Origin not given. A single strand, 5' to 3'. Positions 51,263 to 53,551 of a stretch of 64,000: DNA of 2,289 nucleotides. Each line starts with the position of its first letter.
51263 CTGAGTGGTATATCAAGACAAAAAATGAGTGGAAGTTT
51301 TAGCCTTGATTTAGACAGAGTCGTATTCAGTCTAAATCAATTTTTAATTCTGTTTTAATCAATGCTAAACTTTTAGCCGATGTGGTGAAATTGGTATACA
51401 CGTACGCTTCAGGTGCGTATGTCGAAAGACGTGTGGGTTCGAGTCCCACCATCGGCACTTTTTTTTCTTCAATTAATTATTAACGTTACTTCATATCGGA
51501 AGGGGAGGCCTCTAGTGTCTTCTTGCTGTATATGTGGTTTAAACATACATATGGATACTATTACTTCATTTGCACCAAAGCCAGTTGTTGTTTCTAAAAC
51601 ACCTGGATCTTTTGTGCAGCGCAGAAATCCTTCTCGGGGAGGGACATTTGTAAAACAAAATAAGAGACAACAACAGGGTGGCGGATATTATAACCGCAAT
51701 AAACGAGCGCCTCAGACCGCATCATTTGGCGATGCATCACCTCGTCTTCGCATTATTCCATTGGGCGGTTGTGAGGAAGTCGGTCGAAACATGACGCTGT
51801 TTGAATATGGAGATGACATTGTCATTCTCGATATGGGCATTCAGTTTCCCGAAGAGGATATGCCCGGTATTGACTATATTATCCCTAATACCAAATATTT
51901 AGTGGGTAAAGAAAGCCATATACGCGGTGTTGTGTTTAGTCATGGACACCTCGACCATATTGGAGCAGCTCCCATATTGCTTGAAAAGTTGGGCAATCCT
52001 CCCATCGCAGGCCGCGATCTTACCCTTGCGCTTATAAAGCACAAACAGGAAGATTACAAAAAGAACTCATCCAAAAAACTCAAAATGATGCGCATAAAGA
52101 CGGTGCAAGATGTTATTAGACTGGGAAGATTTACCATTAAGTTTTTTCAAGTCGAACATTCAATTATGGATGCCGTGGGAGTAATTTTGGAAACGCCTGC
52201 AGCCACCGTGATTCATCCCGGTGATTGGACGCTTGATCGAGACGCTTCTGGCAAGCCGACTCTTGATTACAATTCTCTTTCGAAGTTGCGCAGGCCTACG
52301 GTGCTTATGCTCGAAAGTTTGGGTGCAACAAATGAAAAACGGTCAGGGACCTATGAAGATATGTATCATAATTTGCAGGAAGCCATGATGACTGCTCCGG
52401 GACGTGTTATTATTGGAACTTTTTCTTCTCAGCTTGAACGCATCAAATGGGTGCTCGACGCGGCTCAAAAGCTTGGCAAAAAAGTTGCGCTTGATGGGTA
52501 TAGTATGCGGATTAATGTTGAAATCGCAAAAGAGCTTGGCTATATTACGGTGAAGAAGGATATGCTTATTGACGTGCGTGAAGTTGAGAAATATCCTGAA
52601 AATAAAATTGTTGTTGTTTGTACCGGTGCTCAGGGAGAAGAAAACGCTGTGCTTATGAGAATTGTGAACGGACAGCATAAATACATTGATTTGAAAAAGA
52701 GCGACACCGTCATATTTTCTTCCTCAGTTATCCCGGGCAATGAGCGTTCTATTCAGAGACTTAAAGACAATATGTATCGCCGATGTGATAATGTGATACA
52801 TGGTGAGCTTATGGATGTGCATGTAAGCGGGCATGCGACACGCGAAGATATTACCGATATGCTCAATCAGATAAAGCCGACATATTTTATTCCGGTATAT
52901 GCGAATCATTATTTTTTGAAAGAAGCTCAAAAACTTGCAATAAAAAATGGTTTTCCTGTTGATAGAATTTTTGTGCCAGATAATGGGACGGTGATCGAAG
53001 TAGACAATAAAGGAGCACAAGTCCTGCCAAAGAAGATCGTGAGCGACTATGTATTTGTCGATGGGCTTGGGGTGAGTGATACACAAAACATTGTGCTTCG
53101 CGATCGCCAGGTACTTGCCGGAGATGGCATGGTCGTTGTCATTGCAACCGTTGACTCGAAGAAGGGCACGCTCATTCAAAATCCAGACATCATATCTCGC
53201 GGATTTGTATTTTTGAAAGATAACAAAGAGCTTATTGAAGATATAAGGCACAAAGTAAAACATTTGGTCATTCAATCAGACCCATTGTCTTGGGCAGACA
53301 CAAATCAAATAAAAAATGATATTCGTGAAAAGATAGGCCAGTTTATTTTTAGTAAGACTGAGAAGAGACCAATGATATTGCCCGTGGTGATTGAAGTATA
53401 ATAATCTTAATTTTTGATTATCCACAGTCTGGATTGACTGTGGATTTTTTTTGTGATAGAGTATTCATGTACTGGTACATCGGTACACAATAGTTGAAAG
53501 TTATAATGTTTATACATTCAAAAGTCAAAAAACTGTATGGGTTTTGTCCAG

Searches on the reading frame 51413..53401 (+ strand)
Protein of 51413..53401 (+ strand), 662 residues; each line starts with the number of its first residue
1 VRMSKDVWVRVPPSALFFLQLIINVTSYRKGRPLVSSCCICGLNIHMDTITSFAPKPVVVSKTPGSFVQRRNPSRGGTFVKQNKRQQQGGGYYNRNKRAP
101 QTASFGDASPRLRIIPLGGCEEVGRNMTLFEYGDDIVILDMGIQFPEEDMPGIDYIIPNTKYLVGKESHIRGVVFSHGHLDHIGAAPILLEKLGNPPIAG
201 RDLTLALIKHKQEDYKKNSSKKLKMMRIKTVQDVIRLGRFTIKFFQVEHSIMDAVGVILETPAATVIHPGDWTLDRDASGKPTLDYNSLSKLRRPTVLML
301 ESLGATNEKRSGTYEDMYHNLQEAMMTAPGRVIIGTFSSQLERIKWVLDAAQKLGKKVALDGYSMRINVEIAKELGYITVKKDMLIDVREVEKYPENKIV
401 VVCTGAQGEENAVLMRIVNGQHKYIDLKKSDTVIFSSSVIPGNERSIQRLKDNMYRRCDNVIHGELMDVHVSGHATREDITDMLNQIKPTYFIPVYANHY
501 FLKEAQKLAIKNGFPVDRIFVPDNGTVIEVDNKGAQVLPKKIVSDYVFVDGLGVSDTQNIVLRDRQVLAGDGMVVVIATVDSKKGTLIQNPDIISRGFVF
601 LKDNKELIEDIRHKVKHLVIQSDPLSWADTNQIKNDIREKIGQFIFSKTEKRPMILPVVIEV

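Call 59: search_protein_families(library=pfam, proteins=[window:51413-53401:+], max_evalue=0.0001)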
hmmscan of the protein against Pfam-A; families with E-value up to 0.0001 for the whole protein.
window:51413-53401:+ (662 aa): 5 families
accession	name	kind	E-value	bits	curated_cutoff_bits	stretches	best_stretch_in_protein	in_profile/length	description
PF22505.1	RNase_J_b_CASP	-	1.1e-43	148.4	27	1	330-453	2-125/126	Ribonuclease J, beta-CASP domain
PF17770.6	RNase_J_C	-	3.1e-30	105.6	23.8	1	561-662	1-102/102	Ribonuclease J C-terminal domain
PF00753.33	Lactamase_B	-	7.5e-09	36.2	22.7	1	124-222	5-96/196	Metallo-beta-lactamase superfamily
PF12706.13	Lactamase_B_2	-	8e-09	35.8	27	1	168-328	29-186/200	Beta-lactamase superfamily domain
PF07521.17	RMMBL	-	1.7e-06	28.4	21.6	1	468-514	10-58/63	Zn-dependent metallo-hydrolase RNA specificity domain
